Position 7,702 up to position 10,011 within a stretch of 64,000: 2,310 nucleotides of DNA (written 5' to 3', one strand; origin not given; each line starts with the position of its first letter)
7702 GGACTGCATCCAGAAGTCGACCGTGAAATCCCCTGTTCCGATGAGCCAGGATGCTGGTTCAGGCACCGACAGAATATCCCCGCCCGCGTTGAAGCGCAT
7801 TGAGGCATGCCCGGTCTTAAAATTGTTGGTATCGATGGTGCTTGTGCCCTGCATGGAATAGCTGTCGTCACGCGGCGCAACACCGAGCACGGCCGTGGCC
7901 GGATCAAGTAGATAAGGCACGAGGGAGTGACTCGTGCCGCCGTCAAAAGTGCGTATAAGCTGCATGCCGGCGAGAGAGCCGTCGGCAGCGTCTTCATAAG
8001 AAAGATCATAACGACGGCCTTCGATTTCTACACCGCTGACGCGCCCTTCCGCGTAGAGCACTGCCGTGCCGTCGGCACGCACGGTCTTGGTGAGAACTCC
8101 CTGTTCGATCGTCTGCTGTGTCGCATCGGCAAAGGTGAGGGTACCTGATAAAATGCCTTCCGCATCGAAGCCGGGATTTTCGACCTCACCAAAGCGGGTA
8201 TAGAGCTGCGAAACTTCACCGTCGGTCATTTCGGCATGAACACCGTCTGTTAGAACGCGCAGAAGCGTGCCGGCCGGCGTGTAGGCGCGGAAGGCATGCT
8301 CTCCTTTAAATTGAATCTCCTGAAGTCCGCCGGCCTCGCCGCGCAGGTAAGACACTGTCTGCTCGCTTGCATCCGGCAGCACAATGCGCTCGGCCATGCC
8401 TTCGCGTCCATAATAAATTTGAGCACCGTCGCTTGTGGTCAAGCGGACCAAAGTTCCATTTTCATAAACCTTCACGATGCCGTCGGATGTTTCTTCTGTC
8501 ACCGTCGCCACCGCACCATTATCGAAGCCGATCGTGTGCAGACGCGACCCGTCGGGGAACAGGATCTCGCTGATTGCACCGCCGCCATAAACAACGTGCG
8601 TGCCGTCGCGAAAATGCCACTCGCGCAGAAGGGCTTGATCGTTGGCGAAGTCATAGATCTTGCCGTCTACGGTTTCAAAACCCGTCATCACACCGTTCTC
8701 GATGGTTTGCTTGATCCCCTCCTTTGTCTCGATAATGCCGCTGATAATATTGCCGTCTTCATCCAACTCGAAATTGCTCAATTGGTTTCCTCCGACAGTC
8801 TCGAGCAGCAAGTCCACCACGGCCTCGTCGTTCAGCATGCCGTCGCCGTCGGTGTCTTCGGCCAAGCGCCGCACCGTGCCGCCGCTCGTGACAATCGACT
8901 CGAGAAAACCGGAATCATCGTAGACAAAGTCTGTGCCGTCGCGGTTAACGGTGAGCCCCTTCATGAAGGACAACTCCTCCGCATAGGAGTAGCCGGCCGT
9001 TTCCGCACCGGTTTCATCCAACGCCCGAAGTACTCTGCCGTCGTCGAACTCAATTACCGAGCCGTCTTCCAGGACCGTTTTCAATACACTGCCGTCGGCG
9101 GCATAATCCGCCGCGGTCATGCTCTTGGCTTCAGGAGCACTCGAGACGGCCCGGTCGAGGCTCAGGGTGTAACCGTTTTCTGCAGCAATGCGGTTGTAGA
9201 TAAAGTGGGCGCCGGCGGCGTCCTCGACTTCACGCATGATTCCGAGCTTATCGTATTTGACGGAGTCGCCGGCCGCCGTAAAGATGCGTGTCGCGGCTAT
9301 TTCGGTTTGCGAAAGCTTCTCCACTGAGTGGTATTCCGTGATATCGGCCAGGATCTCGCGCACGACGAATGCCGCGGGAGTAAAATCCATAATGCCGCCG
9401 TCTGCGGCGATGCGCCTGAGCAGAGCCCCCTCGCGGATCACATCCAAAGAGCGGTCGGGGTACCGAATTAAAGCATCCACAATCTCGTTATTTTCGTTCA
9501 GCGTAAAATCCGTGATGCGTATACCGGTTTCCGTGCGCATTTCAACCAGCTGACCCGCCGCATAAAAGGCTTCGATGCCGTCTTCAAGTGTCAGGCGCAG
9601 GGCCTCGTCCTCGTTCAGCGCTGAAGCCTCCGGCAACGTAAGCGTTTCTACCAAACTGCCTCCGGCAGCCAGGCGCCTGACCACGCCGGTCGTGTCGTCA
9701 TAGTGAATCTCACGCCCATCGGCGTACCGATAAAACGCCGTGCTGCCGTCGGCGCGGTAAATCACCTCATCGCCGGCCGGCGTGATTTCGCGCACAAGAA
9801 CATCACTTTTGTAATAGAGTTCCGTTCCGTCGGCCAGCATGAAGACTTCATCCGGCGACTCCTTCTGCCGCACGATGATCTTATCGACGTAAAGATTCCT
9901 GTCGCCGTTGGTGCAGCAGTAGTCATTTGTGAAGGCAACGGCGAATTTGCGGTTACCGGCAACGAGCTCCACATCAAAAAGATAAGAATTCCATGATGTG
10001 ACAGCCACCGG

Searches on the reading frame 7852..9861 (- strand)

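Call 58: search_protein_families(library=pfam, proteins=[window:7852-9861:-], max_evalue=10)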
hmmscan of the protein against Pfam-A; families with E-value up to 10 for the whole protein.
window:7852-9861:- (670 aa): 1 family
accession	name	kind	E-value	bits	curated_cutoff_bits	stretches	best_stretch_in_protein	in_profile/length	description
PF07202.18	Tcp10_C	-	0.014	15.4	36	1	413-440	5-32/35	T-complex protein 10 C-terminus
